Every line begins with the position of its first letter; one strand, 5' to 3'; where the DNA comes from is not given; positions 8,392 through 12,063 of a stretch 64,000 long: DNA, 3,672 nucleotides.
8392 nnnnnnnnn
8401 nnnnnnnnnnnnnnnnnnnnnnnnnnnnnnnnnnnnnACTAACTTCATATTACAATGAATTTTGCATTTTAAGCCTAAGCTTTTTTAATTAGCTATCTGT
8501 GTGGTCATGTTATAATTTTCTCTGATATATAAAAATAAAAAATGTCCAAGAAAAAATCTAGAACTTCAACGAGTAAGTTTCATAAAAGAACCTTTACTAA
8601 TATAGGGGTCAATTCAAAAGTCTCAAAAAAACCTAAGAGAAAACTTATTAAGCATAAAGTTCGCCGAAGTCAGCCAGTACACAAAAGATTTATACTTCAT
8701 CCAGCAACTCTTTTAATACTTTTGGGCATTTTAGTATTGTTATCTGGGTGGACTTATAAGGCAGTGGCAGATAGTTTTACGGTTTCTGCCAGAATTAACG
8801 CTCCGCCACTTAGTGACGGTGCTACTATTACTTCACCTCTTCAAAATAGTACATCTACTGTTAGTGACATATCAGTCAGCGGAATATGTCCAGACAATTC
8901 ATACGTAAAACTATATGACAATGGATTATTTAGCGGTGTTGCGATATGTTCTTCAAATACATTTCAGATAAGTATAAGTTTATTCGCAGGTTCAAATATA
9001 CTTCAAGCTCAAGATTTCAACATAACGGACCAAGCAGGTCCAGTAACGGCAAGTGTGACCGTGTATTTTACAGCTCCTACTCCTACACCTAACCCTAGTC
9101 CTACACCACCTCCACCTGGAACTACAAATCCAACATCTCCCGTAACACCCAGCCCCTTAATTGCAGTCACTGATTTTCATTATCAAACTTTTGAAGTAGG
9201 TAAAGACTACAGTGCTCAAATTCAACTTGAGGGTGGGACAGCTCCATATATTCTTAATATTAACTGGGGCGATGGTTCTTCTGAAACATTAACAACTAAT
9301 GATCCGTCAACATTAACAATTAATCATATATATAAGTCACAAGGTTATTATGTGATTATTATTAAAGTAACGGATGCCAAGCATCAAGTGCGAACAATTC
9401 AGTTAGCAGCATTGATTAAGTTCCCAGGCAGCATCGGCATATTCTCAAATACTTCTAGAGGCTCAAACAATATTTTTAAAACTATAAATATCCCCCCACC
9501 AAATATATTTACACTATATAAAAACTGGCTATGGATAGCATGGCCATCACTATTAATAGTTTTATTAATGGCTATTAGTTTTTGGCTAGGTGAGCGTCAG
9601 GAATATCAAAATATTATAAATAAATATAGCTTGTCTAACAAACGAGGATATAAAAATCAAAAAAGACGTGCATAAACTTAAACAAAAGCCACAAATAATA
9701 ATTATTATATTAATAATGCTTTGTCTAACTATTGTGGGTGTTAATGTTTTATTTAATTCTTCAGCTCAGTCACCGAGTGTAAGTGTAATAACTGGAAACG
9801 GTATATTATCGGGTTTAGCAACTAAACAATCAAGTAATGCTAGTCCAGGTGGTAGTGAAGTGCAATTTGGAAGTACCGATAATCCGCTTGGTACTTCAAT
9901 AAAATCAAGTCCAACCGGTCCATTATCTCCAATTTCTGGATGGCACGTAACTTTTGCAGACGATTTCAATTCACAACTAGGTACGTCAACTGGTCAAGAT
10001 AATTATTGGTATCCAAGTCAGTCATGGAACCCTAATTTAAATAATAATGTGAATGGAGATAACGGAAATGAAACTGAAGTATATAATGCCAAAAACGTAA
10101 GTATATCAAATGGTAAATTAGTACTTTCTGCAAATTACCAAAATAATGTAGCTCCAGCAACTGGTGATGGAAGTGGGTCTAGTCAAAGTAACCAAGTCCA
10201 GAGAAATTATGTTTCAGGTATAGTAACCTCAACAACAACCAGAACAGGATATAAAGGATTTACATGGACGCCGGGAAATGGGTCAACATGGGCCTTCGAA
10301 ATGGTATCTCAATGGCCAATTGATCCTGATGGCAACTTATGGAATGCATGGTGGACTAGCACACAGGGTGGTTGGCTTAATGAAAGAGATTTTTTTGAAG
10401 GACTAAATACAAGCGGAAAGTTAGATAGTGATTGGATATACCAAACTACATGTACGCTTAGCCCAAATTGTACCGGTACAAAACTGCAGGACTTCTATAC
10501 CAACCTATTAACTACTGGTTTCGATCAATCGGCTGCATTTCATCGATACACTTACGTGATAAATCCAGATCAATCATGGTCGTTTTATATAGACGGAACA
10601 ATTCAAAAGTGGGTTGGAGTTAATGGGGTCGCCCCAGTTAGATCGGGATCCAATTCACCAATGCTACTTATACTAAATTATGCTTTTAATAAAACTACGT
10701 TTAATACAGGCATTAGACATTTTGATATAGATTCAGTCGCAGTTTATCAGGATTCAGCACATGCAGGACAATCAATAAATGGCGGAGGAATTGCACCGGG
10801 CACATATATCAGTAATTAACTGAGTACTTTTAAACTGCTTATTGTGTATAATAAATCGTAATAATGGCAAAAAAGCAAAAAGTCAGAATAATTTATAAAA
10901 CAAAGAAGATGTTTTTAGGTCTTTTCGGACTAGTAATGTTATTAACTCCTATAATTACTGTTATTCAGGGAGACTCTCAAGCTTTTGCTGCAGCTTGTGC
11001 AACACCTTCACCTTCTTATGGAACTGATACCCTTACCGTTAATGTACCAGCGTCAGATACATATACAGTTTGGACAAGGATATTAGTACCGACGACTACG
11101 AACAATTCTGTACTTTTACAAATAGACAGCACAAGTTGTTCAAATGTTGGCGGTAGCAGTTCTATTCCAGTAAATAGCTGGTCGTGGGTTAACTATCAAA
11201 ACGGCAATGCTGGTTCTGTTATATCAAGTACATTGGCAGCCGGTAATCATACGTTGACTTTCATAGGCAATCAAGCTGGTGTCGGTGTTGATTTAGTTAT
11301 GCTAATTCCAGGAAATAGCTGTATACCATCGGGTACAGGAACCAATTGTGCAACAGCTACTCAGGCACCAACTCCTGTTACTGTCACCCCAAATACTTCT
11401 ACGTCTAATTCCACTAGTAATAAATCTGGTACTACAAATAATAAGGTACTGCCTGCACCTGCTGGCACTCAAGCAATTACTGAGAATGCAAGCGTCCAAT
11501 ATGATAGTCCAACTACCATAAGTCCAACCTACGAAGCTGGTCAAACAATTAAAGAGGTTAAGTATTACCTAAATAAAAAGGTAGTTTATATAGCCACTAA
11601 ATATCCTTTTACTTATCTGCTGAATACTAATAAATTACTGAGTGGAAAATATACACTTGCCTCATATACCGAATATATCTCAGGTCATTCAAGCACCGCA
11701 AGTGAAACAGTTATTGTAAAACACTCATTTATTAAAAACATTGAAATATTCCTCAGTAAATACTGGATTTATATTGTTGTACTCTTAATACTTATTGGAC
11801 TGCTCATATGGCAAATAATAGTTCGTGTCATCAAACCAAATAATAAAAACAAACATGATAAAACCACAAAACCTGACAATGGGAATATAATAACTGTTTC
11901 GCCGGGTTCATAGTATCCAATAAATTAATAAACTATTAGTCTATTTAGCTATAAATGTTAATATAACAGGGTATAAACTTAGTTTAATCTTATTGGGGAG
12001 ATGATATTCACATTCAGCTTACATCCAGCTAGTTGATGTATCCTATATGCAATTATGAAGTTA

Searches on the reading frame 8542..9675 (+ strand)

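Call 86: search_protein_families(library=pfam, proteins=[window:8542-9675:+], max_evalue=0.01)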
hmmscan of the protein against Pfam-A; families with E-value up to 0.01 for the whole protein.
window:8542-9675:+ (377 aa): 1 family
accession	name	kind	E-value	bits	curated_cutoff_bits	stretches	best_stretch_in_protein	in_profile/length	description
PF00801.26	PKD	-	0.00022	21.6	23.5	1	221-281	15-70/80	PKD domain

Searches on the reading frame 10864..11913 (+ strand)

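Call 86: search_protein_families(library=pfam, proteins=[window:10864-11913:+], max_evalue=0.01)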
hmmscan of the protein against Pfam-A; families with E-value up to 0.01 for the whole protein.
window:10864-11913:+ (349 aa): 1 family
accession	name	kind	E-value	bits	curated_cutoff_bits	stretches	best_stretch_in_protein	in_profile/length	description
PF17957.7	Big_7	-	1.4e-05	26.1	24.1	1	207-265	10-68/70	Bacterial Ig domain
